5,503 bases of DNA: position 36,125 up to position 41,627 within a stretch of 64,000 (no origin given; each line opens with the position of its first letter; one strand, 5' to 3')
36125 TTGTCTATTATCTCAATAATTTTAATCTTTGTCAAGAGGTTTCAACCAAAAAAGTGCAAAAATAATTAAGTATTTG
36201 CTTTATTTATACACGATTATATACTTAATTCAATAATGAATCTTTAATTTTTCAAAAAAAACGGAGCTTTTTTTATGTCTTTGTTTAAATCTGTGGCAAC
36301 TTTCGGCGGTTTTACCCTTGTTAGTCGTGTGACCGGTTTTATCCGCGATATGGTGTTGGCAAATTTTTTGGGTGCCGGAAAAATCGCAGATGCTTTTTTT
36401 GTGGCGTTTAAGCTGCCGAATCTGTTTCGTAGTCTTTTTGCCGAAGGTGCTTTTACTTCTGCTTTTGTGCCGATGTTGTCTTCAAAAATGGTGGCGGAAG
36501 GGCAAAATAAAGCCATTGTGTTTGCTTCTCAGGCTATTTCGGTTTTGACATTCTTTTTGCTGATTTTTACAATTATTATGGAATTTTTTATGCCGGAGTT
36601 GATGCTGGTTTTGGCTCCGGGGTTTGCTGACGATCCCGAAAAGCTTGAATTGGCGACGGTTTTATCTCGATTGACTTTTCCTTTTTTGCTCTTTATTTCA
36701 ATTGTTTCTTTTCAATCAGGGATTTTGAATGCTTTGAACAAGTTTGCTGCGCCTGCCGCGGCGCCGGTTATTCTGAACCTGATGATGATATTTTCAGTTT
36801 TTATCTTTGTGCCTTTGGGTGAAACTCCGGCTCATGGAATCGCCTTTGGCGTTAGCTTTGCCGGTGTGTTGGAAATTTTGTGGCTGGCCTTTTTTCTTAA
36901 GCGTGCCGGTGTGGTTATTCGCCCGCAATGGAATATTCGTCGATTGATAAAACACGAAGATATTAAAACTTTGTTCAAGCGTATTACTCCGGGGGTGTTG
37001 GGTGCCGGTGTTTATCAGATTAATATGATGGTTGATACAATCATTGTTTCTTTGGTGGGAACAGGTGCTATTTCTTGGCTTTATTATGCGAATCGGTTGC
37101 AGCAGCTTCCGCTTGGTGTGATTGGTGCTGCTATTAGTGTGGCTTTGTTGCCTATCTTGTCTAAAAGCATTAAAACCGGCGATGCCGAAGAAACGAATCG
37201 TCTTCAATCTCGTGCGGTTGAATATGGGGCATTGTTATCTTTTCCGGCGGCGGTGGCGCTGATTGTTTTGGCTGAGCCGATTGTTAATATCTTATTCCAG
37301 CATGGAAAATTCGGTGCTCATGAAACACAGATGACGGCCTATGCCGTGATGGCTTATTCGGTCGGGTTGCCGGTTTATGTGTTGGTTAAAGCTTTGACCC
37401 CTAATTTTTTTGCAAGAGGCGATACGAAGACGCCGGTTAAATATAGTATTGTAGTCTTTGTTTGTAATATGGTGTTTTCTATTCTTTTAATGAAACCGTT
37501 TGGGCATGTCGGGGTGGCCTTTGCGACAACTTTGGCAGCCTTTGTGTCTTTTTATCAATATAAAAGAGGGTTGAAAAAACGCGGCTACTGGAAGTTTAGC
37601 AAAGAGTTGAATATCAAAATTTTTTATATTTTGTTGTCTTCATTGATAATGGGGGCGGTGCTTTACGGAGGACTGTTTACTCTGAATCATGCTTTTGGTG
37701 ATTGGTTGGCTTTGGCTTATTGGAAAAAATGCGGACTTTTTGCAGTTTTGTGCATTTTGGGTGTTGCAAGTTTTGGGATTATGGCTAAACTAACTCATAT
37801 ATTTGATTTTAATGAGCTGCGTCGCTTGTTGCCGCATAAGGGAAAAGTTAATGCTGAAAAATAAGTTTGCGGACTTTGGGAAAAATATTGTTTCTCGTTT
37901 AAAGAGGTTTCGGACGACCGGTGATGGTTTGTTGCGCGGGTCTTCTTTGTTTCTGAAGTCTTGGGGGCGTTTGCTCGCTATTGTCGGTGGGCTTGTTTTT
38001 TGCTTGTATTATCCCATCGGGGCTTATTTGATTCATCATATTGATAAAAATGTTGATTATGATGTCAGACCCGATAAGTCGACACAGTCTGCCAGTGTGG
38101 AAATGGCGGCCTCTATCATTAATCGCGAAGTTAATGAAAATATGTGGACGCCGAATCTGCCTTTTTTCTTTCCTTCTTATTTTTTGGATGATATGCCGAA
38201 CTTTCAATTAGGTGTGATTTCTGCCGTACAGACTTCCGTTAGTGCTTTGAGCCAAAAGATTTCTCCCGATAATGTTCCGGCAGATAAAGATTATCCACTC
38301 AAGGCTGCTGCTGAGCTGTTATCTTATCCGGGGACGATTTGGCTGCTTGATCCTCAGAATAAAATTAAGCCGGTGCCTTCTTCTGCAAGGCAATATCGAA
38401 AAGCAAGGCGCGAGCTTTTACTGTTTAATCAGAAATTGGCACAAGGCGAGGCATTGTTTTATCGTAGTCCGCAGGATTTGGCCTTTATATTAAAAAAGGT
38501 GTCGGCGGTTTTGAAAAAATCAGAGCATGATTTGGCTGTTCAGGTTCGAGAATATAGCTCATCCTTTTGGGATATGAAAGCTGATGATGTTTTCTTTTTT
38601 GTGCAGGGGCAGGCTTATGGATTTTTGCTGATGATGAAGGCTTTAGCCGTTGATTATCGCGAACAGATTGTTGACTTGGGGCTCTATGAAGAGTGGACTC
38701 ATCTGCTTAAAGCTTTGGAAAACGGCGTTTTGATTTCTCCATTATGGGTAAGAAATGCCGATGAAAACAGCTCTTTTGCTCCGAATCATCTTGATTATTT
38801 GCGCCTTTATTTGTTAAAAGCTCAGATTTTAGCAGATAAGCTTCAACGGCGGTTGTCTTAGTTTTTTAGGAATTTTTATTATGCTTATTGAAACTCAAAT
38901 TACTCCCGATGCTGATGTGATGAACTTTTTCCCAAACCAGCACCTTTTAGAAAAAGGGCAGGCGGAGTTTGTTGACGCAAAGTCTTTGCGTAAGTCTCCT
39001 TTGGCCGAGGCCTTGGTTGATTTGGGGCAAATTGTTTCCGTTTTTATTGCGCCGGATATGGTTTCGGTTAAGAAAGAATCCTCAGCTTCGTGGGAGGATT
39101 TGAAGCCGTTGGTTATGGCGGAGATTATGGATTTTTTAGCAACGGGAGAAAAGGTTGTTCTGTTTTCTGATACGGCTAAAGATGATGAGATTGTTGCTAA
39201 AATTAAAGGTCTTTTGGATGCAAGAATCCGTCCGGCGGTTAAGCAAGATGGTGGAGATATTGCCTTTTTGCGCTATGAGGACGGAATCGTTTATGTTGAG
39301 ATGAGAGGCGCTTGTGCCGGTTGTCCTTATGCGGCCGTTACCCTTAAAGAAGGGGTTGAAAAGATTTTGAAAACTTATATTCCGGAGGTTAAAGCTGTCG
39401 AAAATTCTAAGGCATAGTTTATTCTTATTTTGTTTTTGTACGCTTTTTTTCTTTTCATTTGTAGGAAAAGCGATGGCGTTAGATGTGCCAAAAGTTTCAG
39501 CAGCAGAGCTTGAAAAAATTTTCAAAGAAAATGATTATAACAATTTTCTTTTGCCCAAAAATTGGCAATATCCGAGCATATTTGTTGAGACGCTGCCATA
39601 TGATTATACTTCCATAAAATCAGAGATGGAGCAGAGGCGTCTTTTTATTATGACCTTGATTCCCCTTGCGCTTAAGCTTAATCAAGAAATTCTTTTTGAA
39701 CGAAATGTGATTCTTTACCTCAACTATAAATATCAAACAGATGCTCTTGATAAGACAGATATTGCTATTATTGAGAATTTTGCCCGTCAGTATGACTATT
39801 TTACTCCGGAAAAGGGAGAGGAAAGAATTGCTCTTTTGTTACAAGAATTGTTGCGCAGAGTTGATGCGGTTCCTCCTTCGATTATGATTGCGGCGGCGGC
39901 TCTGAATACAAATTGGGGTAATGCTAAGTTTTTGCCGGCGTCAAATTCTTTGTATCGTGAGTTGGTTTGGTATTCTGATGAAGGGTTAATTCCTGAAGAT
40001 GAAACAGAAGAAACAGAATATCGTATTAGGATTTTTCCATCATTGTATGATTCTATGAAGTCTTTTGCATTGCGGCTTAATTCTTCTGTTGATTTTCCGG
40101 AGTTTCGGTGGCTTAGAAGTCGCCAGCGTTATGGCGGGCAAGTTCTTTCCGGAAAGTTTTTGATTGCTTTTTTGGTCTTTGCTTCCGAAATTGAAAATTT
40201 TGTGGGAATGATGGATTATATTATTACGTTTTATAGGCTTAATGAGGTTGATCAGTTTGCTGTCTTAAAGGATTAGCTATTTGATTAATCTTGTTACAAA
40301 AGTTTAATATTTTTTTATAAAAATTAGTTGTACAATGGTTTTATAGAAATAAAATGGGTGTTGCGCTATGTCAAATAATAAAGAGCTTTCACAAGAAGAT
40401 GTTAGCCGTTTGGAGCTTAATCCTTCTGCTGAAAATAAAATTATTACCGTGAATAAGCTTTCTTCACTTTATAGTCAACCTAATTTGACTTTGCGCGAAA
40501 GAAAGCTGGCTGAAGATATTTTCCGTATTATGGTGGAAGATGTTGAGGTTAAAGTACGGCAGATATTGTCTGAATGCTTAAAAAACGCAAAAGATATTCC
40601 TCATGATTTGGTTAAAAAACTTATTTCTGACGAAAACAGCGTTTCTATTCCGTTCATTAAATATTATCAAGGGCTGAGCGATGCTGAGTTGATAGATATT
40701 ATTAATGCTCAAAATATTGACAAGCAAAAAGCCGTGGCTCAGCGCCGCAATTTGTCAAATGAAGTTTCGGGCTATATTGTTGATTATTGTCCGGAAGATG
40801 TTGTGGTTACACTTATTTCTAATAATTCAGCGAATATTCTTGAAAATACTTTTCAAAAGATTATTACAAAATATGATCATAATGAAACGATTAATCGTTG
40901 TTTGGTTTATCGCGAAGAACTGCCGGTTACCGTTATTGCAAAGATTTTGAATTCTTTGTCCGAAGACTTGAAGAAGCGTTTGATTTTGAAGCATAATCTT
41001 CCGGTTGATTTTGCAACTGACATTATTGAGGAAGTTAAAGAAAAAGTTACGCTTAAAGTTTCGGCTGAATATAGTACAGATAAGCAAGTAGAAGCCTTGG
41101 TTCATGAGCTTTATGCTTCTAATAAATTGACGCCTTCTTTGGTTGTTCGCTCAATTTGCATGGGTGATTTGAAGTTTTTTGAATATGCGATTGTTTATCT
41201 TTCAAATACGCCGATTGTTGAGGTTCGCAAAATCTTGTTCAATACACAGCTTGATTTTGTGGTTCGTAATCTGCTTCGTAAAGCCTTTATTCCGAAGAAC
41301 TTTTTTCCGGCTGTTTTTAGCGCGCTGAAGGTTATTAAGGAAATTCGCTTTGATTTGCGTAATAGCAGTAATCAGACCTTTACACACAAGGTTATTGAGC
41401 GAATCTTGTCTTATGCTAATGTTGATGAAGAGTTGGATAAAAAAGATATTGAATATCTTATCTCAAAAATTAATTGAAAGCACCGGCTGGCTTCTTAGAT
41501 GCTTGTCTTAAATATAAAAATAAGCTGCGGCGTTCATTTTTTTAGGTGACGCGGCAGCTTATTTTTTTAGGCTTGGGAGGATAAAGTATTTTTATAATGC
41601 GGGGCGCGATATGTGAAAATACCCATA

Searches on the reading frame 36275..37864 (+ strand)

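Call 68: search_protein_families(library=pfam, max_evalue=0.00001, proteins=[window:36275-37864:+])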
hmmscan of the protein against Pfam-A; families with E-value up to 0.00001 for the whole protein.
window:36275-37864:+ (529 aa): 3 families
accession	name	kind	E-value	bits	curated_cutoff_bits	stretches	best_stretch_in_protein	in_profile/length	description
PF03023.19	MurJ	-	5.4e-119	398.2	27.4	1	28-469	1-435/451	Lipid II flippase MurJ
PF13440.11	Polysacc_synt_3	-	1.7e-08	34.5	23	1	71-341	26-284/293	Polysaccharide biosynthesis protein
PF01554.23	MatE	-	3.2e-08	33.9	24.9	1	248-403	10-160/161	MatE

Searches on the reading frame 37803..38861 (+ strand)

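Call 68: search_protein_families(library=pfam, max_evalue=0.00001, proteins=[window:37803-38861:+])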
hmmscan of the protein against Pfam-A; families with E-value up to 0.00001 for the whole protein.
window:37803-38861:+ (352 aa): 1 family
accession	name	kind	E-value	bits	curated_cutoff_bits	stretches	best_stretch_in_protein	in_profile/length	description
PF10095.14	DUF2333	-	1.9e-12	47.3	22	1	123-246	83-200/330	Uncharacterized protein conserved in bacteria (DUF2333)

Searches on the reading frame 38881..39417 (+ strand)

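Call 68: search_protein_families(library=pfam, max_evalue=0.00001, proteins=[window:38881-39417:+])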
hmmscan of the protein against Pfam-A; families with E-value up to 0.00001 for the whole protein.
window:38881-39417:+ (178 aa): 2 families
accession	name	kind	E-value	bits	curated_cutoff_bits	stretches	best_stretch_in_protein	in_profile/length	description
PF01106.22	NifU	-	1.8e-26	92.5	27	1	108-174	1-67/67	NifU-like domain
PF08712.16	Nfu_N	-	1.3e-20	73.7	27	1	3-89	1-88/88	Scaffold protein Nfu/NifU N terminal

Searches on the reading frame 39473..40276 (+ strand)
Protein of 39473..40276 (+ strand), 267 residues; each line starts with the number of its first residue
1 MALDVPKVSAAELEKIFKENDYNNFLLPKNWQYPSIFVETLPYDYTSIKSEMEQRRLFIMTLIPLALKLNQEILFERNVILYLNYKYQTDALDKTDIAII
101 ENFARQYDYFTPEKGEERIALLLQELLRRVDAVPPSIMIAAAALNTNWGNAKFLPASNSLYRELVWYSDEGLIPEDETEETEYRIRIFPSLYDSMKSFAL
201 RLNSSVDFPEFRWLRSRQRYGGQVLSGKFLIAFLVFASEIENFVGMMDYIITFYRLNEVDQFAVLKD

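Call 68: search_protein_families(library=pfam, max_evalue=0.00001, proteins=[window:39473-40276:+])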
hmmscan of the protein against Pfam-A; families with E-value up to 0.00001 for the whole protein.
window:39473-40276:+ (267 aa): 1 family
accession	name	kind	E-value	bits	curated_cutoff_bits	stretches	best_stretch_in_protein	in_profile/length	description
PF01832.25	Glucosaminidase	-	1.2e-06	29.6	30.2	1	124-222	5-87/123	Mannosyl-glycoprotein endo-beta-N-acetylglucosaminidase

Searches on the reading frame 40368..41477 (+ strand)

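Call 68: search_protein_families(library=pfam, max_evalue=0.00001, proteins=[window:40368-41477:+])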
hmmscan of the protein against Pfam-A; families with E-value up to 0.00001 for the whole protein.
window:40368-41477:+ (369 aa): 1 family
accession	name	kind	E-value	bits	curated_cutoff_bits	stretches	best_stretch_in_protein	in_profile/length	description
PF10098.14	DUF2336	-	1.1e-45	156.5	34.6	1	92-345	1-251/262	Uncharacterised protein conserved in bacteria (DUF2336)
